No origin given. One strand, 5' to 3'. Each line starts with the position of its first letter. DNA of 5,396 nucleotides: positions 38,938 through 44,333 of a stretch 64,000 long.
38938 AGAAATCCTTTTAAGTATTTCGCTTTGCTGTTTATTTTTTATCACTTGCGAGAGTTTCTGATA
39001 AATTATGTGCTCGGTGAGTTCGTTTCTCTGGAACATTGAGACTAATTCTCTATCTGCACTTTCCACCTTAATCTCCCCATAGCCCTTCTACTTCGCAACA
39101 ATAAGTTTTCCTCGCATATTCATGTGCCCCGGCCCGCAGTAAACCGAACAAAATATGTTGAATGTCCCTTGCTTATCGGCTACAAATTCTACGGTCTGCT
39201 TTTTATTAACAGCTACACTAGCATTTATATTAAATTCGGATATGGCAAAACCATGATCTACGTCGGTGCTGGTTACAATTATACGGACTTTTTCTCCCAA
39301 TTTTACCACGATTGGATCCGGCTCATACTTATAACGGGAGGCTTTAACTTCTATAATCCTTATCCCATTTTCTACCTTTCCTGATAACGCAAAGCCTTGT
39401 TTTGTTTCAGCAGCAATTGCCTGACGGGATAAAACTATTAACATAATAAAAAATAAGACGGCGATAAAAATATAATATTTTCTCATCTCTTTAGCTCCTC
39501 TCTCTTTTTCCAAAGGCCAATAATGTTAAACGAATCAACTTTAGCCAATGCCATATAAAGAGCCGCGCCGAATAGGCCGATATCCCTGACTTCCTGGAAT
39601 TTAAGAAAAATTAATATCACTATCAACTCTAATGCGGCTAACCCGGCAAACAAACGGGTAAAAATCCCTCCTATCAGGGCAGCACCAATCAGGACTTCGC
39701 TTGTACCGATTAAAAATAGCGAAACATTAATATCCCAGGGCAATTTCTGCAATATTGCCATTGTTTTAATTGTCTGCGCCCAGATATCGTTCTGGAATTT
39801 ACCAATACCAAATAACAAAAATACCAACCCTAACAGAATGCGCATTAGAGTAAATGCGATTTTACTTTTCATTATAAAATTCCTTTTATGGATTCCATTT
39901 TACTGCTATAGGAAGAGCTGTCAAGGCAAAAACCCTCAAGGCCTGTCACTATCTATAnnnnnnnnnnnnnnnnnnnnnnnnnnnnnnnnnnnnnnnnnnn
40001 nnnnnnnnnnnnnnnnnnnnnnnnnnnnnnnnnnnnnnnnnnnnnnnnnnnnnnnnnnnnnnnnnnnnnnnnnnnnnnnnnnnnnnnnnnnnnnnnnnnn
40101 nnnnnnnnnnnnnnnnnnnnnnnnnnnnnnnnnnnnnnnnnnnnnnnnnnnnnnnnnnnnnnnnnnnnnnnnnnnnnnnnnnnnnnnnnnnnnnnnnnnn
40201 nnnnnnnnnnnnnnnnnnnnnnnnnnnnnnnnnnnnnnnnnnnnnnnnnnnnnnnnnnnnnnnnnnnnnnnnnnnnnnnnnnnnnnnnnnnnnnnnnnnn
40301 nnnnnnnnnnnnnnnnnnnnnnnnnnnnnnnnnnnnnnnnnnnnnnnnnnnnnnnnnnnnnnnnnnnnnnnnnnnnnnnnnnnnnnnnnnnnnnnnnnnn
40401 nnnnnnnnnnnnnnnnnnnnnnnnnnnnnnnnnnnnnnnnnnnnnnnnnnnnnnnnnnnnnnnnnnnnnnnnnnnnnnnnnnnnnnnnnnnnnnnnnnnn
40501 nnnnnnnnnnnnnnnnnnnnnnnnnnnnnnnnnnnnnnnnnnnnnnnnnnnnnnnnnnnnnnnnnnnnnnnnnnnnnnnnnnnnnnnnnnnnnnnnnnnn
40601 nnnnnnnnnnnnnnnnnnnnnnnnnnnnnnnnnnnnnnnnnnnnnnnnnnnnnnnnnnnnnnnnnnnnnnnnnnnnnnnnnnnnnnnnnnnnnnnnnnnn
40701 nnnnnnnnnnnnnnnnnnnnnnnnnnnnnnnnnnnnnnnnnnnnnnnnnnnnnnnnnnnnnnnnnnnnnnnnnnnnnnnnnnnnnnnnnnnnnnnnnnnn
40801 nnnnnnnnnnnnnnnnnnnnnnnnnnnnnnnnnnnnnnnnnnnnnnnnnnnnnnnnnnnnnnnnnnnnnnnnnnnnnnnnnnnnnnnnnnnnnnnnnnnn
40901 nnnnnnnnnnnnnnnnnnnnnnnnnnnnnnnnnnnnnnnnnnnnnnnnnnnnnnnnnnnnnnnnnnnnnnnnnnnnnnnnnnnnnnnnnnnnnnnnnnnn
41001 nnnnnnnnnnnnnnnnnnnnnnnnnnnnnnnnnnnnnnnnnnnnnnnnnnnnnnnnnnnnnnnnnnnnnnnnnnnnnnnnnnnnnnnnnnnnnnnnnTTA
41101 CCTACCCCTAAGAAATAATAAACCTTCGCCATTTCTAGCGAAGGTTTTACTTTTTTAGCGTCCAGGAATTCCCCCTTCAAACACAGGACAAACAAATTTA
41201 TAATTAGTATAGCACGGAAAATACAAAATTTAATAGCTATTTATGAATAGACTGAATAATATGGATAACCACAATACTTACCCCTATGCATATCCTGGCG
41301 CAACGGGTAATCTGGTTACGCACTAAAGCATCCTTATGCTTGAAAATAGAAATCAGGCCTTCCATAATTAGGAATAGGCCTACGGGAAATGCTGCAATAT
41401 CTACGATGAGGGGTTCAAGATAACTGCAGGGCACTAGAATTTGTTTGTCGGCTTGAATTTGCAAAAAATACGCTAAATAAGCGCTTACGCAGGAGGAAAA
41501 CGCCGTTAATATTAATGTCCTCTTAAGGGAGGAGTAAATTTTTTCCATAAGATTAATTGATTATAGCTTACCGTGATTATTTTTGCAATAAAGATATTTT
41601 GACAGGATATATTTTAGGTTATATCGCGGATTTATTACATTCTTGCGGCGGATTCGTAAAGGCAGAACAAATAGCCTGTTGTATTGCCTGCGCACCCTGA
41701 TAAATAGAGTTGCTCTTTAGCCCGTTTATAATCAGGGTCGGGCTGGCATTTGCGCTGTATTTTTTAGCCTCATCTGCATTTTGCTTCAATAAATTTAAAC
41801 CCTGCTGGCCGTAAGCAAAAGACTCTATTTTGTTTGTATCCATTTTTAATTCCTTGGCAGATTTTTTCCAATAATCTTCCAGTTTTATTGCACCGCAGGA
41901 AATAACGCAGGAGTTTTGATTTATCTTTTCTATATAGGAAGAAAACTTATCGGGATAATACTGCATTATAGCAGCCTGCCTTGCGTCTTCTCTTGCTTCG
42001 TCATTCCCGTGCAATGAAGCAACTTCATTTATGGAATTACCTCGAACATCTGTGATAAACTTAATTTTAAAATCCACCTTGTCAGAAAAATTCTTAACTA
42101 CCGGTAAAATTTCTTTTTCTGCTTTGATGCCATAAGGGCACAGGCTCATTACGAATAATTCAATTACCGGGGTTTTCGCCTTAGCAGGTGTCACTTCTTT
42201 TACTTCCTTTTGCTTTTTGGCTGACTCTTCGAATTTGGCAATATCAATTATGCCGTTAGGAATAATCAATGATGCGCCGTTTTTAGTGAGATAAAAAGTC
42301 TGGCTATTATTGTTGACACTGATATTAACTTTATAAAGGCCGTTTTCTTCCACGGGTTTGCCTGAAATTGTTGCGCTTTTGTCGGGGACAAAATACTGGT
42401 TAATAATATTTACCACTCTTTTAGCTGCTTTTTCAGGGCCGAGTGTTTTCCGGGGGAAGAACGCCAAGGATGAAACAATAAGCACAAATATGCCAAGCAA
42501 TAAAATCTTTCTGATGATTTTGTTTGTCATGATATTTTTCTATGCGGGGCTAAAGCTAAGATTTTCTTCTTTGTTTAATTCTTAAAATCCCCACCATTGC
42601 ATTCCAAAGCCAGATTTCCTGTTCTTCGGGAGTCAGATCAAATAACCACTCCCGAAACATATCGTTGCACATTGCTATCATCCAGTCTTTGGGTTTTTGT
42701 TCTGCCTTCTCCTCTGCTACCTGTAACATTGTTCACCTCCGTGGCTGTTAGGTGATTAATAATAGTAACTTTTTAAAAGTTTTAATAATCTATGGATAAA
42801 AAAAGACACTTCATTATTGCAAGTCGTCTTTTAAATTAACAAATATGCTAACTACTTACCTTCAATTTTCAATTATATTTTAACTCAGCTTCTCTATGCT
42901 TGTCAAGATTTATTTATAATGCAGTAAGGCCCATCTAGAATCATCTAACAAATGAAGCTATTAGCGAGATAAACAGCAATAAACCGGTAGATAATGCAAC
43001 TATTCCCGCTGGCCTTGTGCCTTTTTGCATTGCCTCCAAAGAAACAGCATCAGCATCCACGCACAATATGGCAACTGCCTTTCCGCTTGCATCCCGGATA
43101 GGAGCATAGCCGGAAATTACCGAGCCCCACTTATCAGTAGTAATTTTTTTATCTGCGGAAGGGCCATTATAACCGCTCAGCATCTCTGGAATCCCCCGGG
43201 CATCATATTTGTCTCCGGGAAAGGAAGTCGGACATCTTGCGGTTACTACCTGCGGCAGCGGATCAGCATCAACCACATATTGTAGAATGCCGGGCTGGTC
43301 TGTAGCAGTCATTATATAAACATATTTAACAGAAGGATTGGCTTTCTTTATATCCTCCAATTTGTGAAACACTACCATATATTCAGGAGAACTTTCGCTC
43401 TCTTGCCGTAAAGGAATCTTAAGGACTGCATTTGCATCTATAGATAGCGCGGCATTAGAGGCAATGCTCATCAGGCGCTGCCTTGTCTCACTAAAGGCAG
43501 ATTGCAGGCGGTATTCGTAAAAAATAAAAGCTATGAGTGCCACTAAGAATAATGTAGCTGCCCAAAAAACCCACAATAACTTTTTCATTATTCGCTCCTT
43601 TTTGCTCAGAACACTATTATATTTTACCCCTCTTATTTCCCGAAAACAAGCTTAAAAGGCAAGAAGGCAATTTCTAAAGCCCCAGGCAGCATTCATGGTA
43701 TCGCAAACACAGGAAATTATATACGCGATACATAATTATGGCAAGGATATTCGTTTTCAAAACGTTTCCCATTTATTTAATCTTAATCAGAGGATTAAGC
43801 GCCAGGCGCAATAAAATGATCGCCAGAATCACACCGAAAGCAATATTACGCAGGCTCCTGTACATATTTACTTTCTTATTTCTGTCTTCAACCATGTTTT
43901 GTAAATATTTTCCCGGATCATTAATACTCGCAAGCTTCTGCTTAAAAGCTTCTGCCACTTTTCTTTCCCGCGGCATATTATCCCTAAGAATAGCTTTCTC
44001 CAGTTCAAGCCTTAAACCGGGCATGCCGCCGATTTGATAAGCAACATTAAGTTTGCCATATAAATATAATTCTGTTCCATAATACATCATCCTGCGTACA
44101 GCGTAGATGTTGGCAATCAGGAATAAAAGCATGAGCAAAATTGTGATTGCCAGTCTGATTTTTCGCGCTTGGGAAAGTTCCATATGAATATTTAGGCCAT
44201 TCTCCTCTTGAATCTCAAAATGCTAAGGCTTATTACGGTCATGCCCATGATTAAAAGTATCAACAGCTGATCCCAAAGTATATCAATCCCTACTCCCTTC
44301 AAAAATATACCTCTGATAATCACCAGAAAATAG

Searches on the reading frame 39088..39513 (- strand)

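Call 21: search_protein_families(library=pfam, proteins=[window:39088-39513:-], max_evalue=0.01)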
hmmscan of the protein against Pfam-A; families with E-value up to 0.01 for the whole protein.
window:39088-39513:- (141 aa): 3 families
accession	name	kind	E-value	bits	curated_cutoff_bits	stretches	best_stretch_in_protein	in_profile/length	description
PF13473.12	Cupredoxin_1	-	3.3e-13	50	27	1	33-139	16-104/104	Cupredoxin-like domain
PF00116.26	COX2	-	3.2e-09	37.2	22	1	66-133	46-113/120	Cytochrome C oxidase subunit II, periplasmic domain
PF00127.26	Copper-bind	-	0.0065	17.3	21.2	0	55-139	6-98/99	Copper binding proteins, plastocyanin/azurin family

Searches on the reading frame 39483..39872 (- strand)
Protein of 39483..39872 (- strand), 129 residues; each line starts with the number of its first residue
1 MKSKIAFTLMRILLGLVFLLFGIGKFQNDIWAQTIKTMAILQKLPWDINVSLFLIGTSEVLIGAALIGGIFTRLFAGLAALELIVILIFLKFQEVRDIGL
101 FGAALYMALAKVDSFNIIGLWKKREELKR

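Call 21: search_protein_families(library=pfam, proteins=[window:39483-39872:-], max_evalue=0.01)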
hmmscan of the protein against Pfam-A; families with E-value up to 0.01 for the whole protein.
window:39483-39872:- (129 aa): 2 families
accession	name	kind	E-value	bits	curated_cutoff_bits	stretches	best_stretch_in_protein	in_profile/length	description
PF07681.17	DoxX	-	4.5e-09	37.3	23.6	1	8-89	3-82/85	DoxX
PF07291.16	MauE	-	4.3e-05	24.3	27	1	4-89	2-86/128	Methylamine utilisation protein MauE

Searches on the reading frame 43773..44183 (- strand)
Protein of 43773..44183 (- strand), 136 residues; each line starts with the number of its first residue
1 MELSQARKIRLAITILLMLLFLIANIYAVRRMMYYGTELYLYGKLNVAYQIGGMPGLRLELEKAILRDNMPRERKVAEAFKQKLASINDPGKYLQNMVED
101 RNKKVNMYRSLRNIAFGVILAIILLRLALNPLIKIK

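Call 36: search_protein_families(library=pfam, proteins=[window:43773-44183:-], max_evalue=0.01)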
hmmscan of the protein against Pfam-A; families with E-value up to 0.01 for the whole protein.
window:43773-44183:- (136 aa): 0 families

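Call 45: find_encoding_contigs(protein=window:43773-44183:-, flank=10000, max_places=6)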
Protein window:43773-44183:- (136 aa): 1 contig read that carries it; 1 place shown.
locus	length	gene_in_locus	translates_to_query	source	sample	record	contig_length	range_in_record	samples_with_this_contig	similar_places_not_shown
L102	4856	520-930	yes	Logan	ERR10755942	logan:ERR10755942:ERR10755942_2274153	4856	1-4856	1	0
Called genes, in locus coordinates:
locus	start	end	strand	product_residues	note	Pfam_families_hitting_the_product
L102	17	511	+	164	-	PF01061:ABC2_membrane, PF12698:ABC2_membrane_3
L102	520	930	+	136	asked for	-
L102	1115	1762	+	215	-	-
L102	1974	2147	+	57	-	-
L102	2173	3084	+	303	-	-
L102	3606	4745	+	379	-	-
